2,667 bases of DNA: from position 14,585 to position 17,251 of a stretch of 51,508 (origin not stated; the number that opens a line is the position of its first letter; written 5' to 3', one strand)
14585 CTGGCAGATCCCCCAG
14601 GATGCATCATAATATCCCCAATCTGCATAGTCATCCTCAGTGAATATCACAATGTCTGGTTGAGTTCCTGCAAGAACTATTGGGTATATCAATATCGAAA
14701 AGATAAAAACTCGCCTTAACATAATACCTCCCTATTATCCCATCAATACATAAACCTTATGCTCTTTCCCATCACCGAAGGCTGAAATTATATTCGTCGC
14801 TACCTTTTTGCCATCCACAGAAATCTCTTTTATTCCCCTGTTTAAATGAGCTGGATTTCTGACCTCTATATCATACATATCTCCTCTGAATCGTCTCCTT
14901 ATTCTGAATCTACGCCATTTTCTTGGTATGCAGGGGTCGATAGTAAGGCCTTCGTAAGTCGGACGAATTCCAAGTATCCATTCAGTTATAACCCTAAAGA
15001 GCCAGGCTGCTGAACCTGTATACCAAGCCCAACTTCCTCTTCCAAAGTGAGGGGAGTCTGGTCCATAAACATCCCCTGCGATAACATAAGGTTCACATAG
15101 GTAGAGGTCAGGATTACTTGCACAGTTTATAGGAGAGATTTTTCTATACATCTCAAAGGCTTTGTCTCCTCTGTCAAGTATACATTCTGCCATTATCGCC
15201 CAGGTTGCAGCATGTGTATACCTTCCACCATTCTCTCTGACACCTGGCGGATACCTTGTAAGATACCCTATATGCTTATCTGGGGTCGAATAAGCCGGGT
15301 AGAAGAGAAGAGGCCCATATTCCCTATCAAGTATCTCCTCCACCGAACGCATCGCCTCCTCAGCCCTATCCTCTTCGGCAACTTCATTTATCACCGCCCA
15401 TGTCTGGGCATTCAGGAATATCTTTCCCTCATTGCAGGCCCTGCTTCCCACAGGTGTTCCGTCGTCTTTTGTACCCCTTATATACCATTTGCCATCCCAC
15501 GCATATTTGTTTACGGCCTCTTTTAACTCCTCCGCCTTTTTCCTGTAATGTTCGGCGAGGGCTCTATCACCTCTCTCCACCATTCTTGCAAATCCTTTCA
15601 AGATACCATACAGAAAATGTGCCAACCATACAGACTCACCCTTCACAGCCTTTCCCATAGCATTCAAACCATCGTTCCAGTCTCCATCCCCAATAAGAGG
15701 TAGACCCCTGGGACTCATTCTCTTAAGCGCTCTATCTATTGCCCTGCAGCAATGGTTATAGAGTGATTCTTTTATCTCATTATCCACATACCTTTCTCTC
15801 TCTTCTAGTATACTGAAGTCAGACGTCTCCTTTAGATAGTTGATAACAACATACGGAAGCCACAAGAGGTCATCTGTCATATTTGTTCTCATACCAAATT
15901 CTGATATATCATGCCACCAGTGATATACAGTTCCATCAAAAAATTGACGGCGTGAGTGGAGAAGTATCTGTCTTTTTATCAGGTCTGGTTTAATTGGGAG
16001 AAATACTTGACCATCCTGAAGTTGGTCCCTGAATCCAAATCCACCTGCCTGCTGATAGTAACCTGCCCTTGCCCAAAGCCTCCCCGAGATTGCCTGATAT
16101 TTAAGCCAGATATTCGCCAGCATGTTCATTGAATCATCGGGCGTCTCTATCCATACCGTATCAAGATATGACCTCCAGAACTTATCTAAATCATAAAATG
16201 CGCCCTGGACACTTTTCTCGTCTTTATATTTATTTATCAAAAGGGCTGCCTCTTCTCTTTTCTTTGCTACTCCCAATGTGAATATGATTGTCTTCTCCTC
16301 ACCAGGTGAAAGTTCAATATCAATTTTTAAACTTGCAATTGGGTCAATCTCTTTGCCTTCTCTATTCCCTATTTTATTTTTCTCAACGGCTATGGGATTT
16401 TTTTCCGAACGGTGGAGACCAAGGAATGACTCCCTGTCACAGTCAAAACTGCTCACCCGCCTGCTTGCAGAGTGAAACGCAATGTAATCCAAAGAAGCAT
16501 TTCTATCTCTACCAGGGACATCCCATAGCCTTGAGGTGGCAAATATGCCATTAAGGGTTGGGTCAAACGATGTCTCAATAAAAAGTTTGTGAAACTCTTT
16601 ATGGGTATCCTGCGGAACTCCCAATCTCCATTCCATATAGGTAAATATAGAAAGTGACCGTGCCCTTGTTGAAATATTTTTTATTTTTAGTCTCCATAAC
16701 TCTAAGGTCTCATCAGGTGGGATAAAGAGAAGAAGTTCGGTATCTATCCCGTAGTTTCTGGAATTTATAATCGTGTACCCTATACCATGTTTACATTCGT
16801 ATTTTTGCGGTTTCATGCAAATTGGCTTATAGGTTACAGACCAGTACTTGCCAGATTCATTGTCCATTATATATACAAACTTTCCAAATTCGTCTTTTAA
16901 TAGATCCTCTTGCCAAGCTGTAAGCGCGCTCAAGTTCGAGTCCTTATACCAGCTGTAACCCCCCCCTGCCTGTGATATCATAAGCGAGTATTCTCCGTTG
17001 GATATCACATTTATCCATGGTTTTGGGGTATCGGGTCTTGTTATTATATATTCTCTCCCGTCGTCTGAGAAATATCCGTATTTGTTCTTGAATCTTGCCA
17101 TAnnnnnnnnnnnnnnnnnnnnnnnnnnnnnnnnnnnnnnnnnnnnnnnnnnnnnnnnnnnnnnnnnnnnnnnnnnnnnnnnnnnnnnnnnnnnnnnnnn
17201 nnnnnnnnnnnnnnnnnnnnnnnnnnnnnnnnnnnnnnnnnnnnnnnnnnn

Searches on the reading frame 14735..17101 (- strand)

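Call 12: search_protein_families(library=pfam, proteins=[window:14735-17101:-], max_evalue=0.01)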
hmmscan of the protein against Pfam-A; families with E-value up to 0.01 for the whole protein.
window:14735-17101:- (788 aa): 3 families
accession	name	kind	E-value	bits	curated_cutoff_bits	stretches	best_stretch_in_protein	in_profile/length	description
PF17167.11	Glyco_hydro_94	-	7.8e-126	420.6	27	1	308-711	1-420/420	Glycosyl hydrolase 94 superfamily, catalytic domain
PF06165.18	GH94_b-supersand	-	6e-82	275.3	23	1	26-277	1-251/251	Glycosyl hydrolase 94, supersandwich domain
PF03633.20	Glyco_hydro_65C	-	0.00015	21.9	22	1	714-748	3-37/62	Glycosyl hydrolase family 65, C-terminal domain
